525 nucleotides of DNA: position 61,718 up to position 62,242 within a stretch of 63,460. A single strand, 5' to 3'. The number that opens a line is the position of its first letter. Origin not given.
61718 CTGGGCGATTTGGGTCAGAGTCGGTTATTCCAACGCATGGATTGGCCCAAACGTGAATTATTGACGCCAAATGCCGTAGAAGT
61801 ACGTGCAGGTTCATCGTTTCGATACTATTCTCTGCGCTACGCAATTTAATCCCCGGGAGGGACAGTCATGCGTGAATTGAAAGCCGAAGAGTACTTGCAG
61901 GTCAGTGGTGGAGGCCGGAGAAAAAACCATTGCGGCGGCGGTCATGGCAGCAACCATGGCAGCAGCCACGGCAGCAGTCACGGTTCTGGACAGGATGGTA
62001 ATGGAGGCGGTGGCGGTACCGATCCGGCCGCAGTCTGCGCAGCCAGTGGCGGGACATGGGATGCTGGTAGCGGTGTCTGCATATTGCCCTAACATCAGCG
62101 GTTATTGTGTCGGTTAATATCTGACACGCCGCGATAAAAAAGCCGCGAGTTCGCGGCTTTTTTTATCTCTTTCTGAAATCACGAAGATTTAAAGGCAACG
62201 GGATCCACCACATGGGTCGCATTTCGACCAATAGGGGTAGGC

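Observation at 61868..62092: Double-glycine-leader, Gly/His/Ser-rich peptide: candidate new class II microcin or exported metal-binding peptide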

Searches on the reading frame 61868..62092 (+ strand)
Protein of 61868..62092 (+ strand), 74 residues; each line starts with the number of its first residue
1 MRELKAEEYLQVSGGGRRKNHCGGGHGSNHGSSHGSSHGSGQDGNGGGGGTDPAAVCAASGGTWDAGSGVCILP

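Call 3: search_protein_families(library=pfam, proteins=[window:61868-62092:+], max_evalue=1)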
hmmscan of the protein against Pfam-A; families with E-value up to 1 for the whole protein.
window:61868-62092:+ (74 aa): 0 families

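Call 4: search_protein_families(library=ncbifam, proteins=[window:61868-62092:+], max_evalue=1)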
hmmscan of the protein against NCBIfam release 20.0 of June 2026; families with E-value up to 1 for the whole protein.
window:61868-62092:+ (74 aa): 0 families

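Call 6: find_homologous_proteins(query=window:61868-62089:+, max_evalue=10)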
Query window:61868-62089:+ (74 aa): 7 proteins with E <= 10 among 31 candidates.
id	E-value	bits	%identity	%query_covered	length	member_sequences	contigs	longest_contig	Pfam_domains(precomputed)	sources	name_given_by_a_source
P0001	6.4e-40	153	100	100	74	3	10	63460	-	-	-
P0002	9.7e-20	88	59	100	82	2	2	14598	-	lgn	-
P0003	8.2e-16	76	60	100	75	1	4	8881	-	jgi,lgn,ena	jgi:hypothetical protein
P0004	9.9e-8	50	51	47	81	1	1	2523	-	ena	-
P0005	1.3e-5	43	43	41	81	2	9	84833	-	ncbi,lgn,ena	-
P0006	1.9e-4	40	60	47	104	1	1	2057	-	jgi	-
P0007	1.1e-1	31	58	42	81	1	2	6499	-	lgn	-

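Call 8: find_encoding_contigs(protein=P0001, flank=10000, max_places=10)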
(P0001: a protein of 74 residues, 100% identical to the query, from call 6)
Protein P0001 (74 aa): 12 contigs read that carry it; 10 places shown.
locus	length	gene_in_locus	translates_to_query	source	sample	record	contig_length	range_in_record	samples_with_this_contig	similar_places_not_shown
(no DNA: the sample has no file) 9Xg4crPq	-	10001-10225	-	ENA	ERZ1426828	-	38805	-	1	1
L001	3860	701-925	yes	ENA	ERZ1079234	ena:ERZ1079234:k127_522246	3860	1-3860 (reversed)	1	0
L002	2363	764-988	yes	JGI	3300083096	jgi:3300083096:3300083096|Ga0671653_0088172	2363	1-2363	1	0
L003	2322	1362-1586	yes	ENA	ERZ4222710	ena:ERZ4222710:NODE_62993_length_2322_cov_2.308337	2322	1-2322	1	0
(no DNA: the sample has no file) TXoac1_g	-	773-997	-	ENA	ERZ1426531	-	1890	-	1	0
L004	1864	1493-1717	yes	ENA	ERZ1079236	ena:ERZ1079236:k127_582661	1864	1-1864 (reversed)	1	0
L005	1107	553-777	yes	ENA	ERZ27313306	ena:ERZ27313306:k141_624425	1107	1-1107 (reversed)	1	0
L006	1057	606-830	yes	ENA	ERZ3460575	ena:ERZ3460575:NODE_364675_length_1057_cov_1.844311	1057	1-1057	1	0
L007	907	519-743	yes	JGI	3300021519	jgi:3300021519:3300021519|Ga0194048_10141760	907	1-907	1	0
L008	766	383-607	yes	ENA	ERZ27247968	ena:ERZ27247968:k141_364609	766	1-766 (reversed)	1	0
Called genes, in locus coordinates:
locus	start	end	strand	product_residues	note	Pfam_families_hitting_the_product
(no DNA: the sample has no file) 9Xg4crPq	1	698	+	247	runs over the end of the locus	PF00977:His_biosynth, PF01207:Dus (faint)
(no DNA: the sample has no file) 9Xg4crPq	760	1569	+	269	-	PF00977:His_biosynth, PF05690:ThiG (faint), PF01207:Dus (faint), PF03060:NMO (faint)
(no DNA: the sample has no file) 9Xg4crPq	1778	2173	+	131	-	PF01502:PRA-CH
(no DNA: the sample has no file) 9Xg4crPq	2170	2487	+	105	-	PF01503:PRA-PH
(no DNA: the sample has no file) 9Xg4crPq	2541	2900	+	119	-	PF11969:DcpS_C, PF01230:HIT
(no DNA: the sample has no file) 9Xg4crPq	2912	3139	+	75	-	PF02416:TatA_B_E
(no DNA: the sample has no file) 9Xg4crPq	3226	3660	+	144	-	PF02416:TatA_B_E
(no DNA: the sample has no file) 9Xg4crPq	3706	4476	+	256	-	PF00902:TatC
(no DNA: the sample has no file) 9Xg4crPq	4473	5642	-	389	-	PF00089:Trypsin, PF13365:Trypsin_2, PF00595:PDZ, PF13180:PDZ_2, PF17820:PDZ_6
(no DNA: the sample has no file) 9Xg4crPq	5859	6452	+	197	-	PF00355:Rieske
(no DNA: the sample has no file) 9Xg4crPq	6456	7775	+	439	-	PF00033:Cytochrome_B, PF13631:Cytochrom_B_N_2, PF00032:Cytochrom_B_C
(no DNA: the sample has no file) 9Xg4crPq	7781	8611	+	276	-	PF02167:Cytochrom_C1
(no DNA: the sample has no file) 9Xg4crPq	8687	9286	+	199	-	PF00462:Glutaredoxin (weak), PF02798:GST_N, PF13417:GST_N_3, PF22441:CLIC-like_N, PF13409:GST_N_2, PF00043:GST_C, PF13410:GST_C_2 (weak)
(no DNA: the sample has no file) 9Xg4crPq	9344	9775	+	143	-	PF04386:SspB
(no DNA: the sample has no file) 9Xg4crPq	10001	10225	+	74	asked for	-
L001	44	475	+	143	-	PF04386:SspB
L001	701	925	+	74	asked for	-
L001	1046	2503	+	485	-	PF02321:OEP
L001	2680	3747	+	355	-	PF25973:BSH_CzcB (faint), PF26002:Beta-barrel_AprE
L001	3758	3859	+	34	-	?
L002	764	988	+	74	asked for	-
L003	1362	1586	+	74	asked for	-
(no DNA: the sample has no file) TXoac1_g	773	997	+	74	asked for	-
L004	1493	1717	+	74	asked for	-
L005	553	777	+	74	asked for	-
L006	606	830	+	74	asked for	-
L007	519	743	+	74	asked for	-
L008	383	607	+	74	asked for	-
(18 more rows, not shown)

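Call 9: find_encoding_contigs(protein=P0005, flank=10000, max_places=6)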
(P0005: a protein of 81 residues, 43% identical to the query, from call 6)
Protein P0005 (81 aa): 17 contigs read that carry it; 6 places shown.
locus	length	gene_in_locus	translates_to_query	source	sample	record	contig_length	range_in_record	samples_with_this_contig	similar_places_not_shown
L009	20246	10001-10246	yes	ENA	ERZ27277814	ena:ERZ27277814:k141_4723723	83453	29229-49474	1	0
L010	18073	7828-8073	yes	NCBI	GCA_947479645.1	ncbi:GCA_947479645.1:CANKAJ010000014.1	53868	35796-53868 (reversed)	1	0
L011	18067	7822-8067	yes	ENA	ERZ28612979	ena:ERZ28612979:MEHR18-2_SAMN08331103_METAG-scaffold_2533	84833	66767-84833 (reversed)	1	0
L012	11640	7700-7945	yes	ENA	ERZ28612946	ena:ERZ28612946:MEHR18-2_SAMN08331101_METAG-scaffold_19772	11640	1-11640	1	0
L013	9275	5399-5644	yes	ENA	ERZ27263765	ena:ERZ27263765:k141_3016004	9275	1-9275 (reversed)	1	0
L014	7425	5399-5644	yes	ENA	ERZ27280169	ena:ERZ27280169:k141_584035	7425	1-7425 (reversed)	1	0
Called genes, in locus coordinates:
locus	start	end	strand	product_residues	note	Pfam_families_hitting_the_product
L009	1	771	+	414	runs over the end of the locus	PF01571:GCV_T, PF08669:GCV_T_C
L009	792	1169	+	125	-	PF01597:GCV_H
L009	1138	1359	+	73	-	-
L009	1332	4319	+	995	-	PF02347:GDC-P, PF21478:GcvP2_C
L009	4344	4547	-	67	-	-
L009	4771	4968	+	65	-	PF15919:HicB_lk_antitox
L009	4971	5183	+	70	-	PF07927:HicA_toxin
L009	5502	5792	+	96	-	PF01909:NTP_transf_2, PF18765:Polbeta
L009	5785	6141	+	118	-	PF01934:HepT-like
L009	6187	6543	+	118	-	PF12643:MazG-like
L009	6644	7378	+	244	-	PF13361:UvrD_C, PF13538:UvrD_C_2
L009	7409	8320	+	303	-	PF00520:Ion_trans, PF07885:Ion_trans_2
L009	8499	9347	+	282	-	PF04909:Amidohydro_2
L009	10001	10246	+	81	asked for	-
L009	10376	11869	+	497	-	PF02321:OEP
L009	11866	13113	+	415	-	PF25919:BSH_CusB (faint), PF25973:BSH_CzcB (weak), PF26002:Beta-barrel_AprE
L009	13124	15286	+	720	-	PF03412:Peptidase_C39, PF00664:ABC_membrane, PF00005:ABC_tran, PF02463:SMC_N (faint)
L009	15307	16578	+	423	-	-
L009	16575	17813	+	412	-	PF04101:Glyco_tran_28_C, PF06722:EryCIII-like_C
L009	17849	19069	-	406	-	PF02515:CoA_transf_3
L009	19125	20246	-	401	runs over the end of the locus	PF00465:Fe-ADH, PF13685:Fe-ADH_2 (weak)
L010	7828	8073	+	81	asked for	-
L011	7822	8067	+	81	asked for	-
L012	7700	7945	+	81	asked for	-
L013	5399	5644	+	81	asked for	-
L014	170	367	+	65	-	PF15919:HicB_lk_antitox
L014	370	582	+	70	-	PF07927:HicA_toxin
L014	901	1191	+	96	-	PF01909:NTP_transf_2, PF18765:Polbeta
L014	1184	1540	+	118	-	PF01934:HepT-like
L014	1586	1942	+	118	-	PF12643:MazG-like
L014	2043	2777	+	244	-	PF13361:UvrD_C, PF13538:UvrD_C_2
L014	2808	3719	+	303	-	PF00520:Ion_trans, PF07885:Ion_trans_2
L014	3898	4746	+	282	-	PF04909:Amidohydro_2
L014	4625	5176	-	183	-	-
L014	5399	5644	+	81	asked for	-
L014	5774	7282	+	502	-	PF02321:OEP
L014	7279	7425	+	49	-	?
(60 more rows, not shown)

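Call 11: find_encoding_contigs(protein=P0002, flank=10000, max_places=4)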
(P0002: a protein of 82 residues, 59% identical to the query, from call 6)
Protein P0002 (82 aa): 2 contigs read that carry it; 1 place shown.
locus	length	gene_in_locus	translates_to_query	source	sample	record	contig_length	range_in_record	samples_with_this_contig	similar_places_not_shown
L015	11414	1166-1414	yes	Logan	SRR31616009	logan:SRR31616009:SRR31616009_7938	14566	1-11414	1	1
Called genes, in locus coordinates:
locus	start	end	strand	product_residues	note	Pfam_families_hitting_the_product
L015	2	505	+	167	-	?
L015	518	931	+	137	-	PF04386:SspB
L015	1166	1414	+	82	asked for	-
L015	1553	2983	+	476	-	PF02321:OEP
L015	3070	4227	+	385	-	PF25919:BSH_CusB (faint), PF25973:BSH_CzcB (faint), PF26002:Beta-barrel_AprE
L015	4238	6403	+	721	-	PF03412:Peptidase_C39, PF00664:ABC_membrane, PF00005:ABC_tran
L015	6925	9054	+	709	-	PF02163:Peptidase_M50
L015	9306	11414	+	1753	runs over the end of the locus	?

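Call 12: find_encoding_contigs(protein=P0003, flank=10000, max_places=4)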
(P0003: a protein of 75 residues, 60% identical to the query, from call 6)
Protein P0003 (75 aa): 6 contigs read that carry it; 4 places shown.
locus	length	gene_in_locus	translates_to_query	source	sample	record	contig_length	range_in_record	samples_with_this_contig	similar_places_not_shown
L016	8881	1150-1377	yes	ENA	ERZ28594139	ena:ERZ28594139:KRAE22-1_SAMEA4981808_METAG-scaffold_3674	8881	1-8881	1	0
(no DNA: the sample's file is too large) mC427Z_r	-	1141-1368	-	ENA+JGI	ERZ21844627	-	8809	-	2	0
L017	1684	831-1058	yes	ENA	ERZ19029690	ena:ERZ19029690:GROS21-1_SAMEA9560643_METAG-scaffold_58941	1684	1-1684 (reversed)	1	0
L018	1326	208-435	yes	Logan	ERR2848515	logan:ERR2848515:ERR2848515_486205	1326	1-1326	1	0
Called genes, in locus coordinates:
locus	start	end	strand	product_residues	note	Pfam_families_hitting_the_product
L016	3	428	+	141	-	?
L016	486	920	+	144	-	PF04386:SspB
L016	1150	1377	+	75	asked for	-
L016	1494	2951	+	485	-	PF02321:OEP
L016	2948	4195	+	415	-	PF25919:BSH_CusB (faint), PF26002:Beta-barrel_AprE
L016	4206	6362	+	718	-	PF03412:Peptidase_C39, PF00664:ABC_membrane, PF00005:ABC_tran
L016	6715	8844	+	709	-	PF02163:Peptidase_M50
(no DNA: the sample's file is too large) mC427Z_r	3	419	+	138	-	?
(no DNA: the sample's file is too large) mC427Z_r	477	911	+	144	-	PF04386:SspB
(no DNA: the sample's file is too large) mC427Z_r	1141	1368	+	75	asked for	-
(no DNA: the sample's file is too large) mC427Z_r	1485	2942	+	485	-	PF02321:OEP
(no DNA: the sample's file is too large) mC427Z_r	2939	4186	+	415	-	PF25919:BSH_CusB (faint), PF26002:Beta-barrel_AprE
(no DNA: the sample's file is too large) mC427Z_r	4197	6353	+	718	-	PF03412:Peptidase_C39, PF00664:ABC_membrane, PF00005:ABC_tran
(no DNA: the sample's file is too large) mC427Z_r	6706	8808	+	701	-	?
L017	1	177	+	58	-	?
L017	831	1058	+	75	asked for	-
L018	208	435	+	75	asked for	-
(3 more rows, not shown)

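Call 13: find_encoding_contigs(protein=P0007, flank=10000, max_places=4)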
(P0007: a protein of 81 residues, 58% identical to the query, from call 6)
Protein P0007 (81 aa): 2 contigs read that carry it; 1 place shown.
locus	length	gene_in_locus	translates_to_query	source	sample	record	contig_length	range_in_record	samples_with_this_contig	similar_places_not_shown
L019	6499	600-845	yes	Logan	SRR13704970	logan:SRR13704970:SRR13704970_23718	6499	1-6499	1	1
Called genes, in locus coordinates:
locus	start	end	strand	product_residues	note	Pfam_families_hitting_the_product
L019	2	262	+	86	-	?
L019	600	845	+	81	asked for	-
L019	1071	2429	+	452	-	PF02321:OEP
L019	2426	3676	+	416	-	PF25919:BSH_CusB (faint), PF25973:BSH_CzcB (weak), PF26002:Beta-barrel_AprE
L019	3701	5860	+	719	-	PF03412:Peptidase_C39, PF00664:ABC_membrane, PF00005:ABC_tran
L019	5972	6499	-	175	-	?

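Call 16: find_related_loci(query=A1, collection=genome_contigs, flank=10000)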
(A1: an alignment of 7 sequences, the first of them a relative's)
Query A1 (74 aa) in genome_contigs; peptide patterns used: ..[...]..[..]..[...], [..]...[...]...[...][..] (x = any residue, [..] = any of these).
599 stretches matched a pattern (row limit reached: there are more); 1 encode a relative of the query (tblastn E <= 1e-3); 1 distinct loci.
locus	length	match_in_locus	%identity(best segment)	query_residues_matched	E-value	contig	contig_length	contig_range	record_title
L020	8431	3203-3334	43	11-54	4e-7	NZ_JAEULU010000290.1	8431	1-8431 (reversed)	MAG: Gemmobacter sp. isolate new MAG-129 k141_2425040, whole genome shotgun sequence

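Call 19: search_protein_families(library=pfam, proteins=[L009:15307-16578:+, L009:16575-17813:+, L015:6925-9054:+, L015:9306-11414:+, L009:13124-15286:+, L009:11866-13113:+], max_evalue=0.1)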
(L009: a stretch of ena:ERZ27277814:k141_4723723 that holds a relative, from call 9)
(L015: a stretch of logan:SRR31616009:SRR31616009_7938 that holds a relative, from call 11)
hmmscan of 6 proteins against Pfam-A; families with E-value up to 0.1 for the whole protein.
L009:15307-16578:+ (423 aa): 0 families

L009:16575-17813:+ (412 aa): 7 families
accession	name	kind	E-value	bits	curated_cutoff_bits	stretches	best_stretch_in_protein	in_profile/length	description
PF04101.22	Glyco_tran_28_C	-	5.4e-10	40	22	1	267-378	33-151/166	Glycosyltransferase family 28 C-terminal domain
PF06722.18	EryCIII-like_C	-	9e-09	35.9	31.7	1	258-382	4-127/145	Erythromycin biosynthesis protein CIII-like, C-terminal domain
PF00201.24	UDPGT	-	5.2e-05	22.7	19.5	1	308-385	345-423/499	UDP-glucoronosyl and UDP-glucosyl transferase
PF13528.12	Glyco_trans_1_3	-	0.00029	20.6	25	0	302-364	253-318/322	Glycosyl transferase family 1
PF02350.25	Epimerase_2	-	0.026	13.8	30.6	1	254-330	203-291/347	UDP-N-acetylglucosamine 2-epimerase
PF13579.12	Glyco_trans_4_4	-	0.082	13.7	29.7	0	22-132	10-100/158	Glycosyl transferase 4-like domain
PF13439.12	Glyco_transf_4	-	0.092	13.2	28.5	0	23-83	12-71/170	Glycosyltransferase Family 4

L015:6925-9054:+ (709 aa): 6 families
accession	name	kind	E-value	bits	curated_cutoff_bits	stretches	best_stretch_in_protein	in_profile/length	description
PF13437.12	HlyD_3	-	2.5e-11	44.7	22.2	2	548-632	2-85/106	HlyD family secretion protein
PF16576.10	HlyD_D23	-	2.7e-10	40.3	30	1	443-626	5-187/214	Barrel-sandwich domain of CusB or HlyD membrane-fusion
PF02163.28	Peptidase_M50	-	2.6e-08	33.9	27.2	1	192-372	1-106/221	Peptidase family M50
PF13533.13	Biotin_lipoyl_2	-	1e-07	32.1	29.8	1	460-487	5-32/32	Biotin-lipoyl like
PF00480.26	ROK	-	0.0081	16.1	22.9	1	495-567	8-79/294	ROK family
PF10047.15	DUF2281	-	0.029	15.4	26.5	0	81-110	15-41/64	Protein of unknown function (DUF2281)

L015:9306-11414:+ (703 aa): 2 families
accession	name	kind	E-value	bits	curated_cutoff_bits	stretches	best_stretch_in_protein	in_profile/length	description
PF14252.11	DUF4347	-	1.9e-51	174.5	24.6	1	136-302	1-164/164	Domain of unknown function (DUF4347)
PF21471.3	Reelin_subrepeat-B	-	0.025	14.8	27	1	593-676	37-126/127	Reelin subrepeat B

L009:13124-15286:+ (720 aa): 10 families
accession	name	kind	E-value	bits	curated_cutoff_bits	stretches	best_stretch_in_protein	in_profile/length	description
PF03412.21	Peptidase_C39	-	1.5e-32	112.6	22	1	16-143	3-132/133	Peptidase C39 family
PF00005.33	ABC_tran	-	6.6e-30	104.9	25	1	505-653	1-136/137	ABC transporter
PF00664.28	ABC_membrane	-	2.2e-25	90.3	28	1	173-437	4-271/274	ABC transporter transmembrane region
PF02463.25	SMC_N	-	1.9e-05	24.7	40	1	625-694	136-211/220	RecF/RecN/SMC N terminal domain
PF13555.12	AAA_29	-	0.0002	21.5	27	1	510-543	17-50/61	P-loop containing region of AAA domain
PF03215.21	Rad17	-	0.001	19.5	23.8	1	510-551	40-80/186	Rad17 P-loop domain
PF13401.12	AAA_22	-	0.019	15.7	27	0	515-533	5-23/130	AAA domain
PF03193.22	RsgA_GTPase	-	0.069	13.4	30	0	507-534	99-125/174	RsgA GTPase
PF20703.3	nSTAND1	-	0.072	13.1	27.1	0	510-533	28-51/379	Novel STAND NTPase 1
PF13304.12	AAA_21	-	0.09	13.3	27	0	519-537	3-21/304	AAA domain, putative AbiEii toxin, Type IV TA system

L009:11866-13113:+ (415 aa): 6 families
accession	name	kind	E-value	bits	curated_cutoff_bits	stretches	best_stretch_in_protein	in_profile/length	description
PF13437.12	HlyD_3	-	1.9e-14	54.7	22.2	1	263-386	2-106/106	HlyD family secretion protein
PF13533.13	Biotin_lipoyl_2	-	6.8e-08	32.6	29.8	1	76-99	8-31/32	Biotin-lipoyl like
PF16576.10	HlyD_D23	-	5.5e-07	29.5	30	1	244-330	92-177/214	Barrel-sandwich domain of CusB or HlyD membrane-fusion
PF00364.28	Biotin_lipoyl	-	7.8e-05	22.9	22.1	0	70-99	44-73/73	Biotin-requiring enzyme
PF10422.14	LRS4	-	0.011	16.2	24.2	1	154-270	42-142/211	Monopolin complex subunit LRS4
PF01763.21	Herpes_UL6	-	0.057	12.4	27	1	168-262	347-438/562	Herpesvirus UL6 like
